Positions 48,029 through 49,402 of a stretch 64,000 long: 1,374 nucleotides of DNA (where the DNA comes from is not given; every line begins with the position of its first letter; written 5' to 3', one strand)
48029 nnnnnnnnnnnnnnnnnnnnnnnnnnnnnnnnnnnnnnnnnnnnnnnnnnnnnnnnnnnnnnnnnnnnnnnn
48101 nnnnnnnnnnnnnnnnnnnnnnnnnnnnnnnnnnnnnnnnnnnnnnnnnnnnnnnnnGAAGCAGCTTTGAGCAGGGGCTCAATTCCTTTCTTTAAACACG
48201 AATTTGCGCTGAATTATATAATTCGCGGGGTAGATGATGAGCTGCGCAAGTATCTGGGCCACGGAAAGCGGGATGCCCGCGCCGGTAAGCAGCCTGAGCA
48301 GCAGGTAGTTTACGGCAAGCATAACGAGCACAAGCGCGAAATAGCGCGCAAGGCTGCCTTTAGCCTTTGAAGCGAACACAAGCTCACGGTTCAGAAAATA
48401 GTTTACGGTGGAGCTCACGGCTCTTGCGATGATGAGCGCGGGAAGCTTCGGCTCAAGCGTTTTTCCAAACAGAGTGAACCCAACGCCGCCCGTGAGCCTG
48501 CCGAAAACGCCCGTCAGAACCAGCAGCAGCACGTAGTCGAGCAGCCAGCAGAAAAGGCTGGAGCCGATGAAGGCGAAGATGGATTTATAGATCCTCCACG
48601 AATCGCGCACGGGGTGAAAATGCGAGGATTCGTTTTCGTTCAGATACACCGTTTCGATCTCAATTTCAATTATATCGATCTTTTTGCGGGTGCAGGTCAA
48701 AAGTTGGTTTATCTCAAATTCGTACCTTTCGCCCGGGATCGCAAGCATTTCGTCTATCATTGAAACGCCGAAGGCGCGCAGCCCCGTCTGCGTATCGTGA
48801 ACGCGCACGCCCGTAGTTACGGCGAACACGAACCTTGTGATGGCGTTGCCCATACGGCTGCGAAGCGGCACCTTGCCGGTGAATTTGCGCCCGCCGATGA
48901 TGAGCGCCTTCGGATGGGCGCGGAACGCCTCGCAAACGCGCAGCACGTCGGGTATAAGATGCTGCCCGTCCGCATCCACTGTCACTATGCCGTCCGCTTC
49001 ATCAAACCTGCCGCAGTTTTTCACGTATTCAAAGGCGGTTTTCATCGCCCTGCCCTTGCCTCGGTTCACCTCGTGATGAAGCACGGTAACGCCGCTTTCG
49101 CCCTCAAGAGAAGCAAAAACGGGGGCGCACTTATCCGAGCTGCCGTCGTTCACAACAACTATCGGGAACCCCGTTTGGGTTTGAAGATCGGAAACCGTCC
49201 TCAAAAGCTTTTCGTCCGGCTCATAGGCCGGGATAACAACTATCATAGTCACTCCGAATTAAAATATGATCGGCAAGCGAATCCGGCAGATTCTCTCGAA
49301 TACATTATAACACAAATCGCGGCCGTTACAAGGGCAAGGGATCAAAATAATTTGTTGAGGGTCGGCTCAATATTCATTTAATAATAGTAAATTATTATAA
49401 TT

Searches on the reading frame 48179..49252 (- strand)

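Call 62: search_protein_families(library=pfam, proteins=[window:48179-49252:-], max_evalue=0.00001)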
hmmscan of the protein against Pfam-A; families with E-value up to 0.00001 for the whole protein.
window:48179-49252:- (357 aa): 3 families
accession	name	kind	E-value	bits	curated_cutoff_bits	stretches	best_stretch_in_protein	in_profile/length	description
PF00535.33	Glycos_transf_2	-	7.4e-17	62.2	23.3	1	5-139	2-132/168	Glycosyl transferase family 2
PF04138.20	GtrA_DPMS_TM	-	3.2e-15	56.8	26.1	1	246-353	4-117/117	GtrA/DPMS, transmembrane domain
PF13641.12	Glyco_tranf_2_3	-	4.9e-07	30.4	27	1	4-146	4-143/230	Glycosyltransferase like family 2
